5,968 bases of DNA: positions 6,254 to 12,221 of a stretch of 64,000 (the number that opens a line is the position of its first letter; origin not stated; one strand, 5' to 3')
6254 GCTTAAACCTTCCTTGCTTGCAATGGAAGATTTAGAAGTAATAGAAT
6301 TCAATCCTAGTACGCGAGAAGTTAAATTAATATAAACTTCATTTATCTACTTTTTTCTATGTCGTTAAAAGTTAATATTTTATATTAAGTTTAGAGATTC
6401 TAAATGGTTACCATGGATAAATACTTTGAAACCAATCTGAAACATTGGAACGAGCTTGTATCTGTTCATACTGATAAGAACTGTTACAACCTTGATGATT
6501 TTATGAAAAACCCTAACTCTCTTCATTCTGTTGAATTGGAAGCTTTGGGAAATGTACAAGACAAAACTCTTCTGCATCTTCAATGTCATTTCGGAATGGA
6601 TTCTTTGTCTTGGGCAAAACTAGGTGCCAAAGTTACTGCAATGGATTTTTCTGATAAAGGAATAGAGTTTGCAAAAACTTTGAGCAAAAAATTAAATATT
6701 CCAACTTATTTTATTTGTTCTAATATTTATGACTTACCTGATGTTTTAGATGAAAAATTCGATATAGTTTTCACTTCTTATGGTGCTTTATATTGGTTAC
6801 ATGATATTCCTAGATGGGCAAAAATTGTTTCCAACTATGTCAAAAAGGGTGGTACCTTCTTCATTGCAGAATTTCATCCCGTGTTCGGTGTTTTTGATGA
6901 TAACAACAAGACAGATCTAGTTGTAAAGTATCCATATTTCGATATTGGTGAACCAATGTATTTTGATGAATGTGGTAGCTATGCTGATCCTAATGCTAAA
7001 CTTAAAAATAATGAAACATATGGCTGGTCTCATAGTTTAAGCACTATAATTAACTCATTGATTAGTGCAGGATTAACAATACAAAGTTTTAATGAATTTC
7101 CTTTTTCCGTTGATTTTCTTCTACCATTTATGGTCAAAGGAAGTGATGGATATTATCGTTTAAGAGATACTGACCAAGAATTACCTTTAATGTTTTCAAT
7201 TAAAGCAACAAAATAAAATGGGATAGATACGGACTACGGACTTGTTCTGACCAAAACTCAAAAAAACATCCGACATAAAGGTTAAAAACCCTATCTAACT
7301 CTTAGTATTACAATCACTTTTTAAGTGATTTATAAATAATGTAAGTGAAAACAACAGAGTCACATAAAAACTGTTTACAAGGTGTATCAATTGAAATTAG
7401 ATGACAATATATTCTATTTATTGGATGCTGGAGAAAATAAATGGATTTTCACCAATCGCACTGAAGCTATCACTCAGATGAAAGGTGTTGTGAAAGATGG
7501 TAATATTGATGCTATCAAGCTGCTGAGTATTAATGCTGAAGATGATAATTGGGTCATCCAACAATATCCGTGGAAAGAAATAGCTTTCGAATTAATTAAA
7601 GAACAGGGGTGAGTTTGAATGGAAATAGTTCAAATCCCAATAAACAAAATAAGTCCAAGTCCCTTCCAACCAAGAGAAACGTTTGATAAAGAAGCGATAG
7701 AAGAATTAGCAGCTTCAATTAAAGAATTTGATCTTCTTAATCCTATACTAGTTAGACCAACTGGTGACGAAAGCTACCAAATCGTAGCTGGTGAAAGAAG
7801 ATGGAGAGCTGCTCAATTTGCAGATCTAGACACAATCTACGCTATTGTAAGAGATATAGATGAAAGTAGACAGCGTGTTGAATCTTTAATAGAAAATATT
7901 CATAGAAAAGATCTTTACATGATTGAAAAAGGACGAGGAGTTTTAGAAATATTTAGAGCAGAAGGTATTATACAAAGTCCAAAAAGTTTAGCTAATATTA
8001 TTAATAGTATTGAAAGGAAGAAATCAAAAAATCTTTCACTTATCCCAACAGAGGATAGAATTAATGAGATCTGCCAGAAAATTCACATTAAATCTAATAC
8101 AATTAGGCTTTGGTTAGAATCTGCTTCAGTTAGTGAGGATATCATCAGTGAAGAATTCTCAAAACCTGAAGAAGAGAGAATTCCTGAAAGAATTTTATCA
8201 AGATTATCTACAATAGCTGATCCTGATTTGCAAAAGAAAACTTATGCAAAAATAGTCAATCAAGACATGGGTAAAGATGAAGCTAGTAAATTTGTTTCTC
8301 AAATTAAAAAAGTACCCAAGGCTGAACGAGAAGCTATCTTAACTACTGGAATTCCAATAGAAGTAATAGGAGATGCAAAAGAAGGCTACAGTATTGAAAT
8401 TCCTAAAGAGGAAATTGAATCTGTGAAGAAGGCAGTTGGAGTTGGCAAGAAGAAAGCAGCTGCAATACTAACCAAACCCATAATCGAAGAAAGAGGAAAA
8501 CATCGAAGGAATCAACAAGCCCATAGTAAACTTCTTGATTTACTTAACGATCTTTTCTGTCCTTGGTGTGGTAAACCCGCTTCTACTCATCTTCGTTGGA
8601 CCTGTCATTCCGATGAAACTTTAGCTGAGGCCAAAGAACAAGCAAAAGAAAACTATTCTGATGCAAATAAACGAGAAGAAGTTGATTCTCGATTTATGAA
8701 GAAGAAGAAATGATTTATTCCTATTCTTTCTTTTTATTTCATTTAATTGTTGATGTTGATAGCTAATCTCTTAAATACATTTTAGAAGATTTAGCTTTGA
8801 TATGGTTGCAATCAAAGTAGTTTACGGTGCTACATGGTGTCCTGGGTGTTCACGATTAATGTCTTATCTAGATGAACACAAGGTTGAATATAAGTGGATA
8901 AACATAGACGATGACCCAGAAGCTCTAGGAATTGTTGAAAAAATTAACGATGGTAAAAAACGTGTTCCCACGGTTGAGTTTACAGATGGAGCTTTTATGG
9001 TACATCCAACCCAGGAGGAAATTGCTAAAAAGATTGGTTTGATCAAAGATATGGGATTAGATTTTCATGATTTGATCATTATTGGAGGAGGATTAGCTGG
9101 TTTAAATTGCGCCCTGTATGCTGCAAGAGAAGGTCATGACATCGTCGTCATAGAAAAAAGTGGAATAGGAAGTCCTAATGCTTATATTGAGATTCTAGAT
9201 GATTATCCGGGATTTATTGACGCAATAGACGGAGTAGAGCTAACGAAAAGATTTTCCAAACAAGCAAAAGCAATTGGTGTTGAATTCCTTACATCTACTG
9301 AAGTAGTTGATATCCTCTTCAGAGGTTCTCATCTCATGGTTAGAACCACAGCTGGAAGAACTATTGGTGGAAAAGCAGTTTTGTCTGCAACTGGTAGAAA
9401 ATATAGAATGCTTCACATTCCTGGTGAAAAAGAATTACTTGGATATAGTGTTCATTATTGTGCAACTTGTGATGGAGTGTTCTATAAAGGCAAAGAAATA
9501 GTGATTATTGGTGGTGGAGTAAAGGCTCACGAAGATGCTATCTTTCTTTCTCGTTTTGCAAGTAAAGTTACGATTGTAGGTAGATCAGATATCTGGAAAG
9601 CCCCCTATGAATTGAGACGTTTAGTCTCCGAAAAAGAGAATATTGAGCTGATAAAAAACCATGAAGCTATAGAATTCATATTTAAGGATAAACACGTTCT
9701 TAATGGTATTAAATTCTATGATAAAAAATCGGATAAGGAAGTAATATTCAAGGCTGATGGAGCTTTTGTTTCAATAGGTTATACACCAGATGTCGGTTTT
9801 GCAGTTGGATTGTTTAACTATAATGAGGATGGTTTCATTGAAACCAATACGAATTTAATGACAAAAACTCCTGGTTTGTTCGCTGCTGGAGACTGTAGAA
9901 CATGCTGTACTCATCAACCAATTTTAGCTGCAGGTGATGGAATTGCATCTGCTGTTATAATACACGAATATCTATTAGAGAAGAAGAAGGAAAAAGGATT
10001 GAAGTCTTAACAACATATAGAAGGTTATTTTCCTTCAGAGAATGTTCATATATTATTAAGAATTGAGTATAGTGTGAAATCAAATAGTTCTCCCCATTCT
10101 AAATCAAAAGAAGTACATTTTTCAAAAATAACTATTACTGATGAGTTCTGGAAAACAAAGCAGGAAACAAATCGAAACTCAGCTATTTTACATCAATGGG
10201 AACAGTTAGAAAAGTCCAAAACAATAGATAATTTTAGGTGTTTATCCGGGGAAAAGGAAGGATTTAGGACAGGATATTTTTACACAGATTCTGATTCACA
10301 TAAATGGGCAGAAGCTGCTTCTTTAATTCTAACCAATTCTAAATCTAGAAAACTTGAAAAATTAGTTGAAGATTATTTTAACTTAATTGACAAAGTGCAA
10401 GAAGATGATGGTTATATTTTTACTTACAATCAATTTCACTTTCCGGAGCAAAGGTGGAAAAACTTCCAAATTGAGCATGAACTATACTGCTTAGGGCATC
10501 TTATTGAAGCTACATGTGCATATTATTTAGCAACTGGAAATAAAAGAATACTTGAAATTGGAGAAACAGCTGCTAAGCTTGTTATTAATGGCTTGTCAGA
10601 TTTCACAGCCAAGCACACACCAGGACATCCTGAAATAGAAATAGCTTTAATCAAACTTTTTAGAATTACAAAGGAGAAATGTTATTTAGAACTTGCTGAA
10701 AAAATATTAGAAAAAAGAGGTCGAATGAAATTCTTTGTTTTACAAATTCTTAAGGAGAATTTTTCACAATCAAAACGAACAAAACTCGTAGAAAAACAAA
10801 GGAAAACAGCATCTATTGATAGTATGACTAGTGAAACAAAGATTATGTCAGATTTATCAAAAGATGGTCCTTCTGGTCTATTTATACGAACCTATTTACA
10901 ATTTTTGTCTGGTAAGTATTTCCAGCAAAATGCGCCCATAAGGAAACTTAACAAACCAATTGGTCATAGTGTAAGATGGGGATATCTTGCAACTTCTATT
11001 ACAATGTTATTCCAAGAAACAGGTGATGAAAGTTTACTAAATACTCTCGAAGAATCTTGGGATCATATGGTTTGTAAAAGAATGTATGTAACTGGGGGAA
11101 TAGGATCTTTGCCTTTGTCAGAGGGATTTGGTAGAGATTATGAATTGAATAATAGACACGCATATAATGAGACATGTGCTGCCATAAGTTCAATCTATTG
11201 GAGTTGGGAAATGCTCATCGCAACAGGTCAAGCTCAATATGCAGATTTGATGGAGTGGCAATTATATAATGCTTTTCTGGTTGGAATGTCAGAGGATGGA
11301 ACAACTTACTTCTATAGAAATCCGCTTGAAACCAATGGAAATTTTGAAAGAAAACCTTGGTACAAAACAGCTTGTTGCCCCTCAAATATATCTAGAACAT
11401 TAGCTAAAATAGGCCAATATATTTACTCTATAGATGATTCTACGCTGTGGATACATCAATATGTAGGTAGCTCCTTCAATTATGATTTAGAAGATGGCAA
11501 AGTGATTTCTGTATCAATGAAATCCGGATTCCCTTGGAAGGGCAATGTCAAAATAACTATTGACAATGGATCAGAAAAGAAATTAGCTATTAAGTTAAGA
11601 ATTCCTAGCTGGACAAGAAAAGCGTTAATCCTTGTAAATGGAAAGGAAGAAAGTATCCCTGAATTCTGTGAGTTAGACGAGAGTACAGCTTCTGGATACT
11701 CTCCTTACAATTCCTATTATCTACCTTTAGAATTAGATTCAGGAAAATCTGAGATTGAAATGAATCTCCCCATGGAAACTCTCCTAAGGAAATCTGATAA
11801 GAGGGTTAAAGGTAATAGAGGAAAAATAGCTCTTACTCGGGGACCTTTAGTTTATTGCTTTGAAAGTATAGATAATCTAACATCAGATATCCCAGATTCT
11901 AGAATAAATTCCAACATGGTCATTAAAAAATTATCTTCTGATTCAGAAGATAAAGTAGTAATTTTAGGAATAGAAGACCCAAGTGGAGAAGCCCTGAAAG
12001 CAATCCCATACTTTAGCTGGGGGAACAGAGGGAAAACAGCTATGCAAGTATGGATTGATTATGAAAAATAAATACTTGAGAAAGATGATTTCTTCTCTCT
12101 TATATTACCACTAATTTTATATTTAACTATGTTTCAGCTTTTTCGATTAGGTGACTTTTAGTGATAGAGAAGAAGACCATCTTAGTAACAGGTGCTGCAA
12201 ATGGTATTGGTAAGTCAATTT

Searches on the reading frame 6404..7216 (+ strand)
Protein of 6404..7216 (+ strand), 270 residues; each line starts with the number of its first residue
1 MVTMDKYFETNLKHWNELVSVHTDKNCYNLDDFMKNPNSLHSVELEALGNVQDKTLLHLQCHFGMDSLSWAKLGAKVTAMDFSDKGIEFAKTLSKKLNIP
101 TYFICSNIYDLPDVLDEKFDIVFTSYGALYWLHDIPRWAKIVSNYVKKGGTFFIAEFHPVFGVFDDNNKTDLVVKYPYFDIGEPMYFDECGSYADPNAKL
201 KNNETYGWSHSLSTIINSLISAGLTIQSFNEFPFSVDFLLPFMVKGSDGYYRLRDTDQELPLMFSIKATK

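Call 54: search_protein_families(library=pfam, proteins=[window:6404-7216:+], max_evalue=0.00001)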
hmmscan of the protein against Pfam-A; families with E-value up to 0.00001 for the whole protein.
window:6404-7216:+ (270 aa): 5 families
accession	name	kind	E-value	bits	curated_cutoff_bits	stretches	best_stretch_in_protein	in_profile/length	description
PF08241.18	Methyltransf_11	-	2.2e-11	44.6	21.2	1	58-154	2-95/95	Methyltransferase domain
PF13649.12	Methyltransf_25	-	9.8e-10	39.4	27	1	57-150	2-97/97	Methyltransferase domain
PF13847.12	Methyltransf_31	-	3.8e-08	33.6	27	1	55-158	6-113/145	Methyltransferase domain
PF08242.18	Methyltransf_12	-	2.6e-06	28.5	30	1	57-152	1-98/98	Methyltransferase domain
PF03848.20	TehB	-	9.6e-06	25.6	20.4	0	37-144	15-122/193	Tellurite resistance protein TehB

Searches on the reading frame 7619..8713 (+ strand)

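Call 54: search_protein_families(library=pfam, proteins=[window:7619-8713:+], max_evalue=0.00001)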
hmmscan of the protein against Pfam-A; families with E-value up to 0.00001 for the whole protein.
window:7619-8713:+ (364 aa): 1 family
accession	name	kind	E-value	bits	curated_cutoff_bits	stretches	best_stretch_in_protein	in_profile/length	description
PF02195.25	ParB_N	-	8.3e-33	112.8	26.3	1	2-95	2-95/95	ParB N-terminal domain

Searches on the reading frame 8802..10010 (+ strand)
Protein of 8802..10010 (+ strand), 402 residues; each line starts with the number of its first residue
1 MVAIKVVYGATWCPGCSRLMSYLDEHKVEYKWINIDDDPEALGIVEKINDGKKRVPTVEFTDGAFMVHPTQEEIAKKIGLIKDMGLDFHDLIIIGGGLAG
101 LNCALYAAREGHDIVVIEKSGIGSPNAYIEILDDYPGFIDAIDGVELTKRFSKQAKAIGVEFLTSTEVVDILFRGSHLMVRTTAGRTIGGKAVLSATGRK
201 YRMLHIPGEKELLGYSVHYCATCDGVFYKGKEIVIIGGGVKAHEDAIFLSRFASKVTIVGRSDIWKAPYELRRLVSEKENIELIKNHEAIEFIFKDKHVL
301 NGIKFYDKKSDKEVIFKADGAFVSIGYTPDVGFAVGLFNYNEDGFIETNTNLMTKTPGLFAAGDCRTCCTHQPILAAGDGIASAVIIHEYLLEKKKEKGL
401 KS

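Call 54: search_protein_families(library=pfam, proteins=[window:8802-10010:+], max_evalue=0.00001)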
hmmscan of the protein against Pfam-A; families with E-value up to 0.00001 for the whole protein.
window:8802-10010:+ (402 aa): 8 families
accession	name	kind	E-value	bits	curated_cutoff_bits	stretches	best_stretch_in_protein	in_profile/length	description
PF07992.20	Pyr_redox_2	-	2.2e-41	142.6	26.1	1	90-370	2-278/291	Pyridine nucleotide-disulphide oxidoreductase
PF13738.12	Pyr_redox_3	-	8.6e-22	78.2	30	1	151-363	87-305/305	Pyridine nucleotide-disulphide oxidoreductase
PF00070.33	Pyr_redox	-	5.8e-14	52.8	22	1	233-305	2-79/82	Pyridine nucleotide-disulphide oxidoreductase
PF01266.30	DAO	-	2.2e-11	44.3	27.9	1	90-123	1-35/353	FAD dependent oxidoreductase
PF00462.30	Glutaredoxin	-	3.7e-10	40.3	22.9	1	6-60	2-55/60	Glutaredoxin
PF00890.30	FAD_binding_2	-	4.8e-10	39.6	20.4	1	90-120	1-31/414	FAD binding domain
PF13450.12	NAD_binding_8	-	3.7e-06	27.6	21.9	1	93-121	1-29/68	NAD(P)-binding Rossmann-like domain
PF03486.20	HI0933_like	-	9.3e-06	25.7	50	0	90-120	2-32/244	HI0933-like protein Rossmann domain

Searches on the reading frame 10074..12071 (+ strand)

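Call 54: search_protein_families(library=pfam, proteins=[window:10074-12071:+], max_evalue=0.00001)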
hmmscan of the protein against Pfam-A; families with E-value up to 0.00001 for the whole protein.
window:10074-12071:+ (665 aa): 3 families
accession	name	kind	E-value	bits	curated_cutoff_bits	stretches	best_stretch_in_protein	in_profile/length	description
PF07944.18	Beta-AFase-like_GH127_cat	-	7.3e-84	282.4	24.9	1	19-447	2-375/376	Beta-L-arabinofuranosidase, GH127 catalytic domain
PF20737.2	Glyco_hydro127C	-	8.2e-22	77.2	23.7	1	573-661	5-70/71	Glycoside hydrolase family 127 C-terminal domain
PF20736.2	Glyco_hydro127M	-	1.5e-14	54.3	24.2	1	457-527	1-68/95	Beta-L-arabinofuranosidase, GH127 middle domain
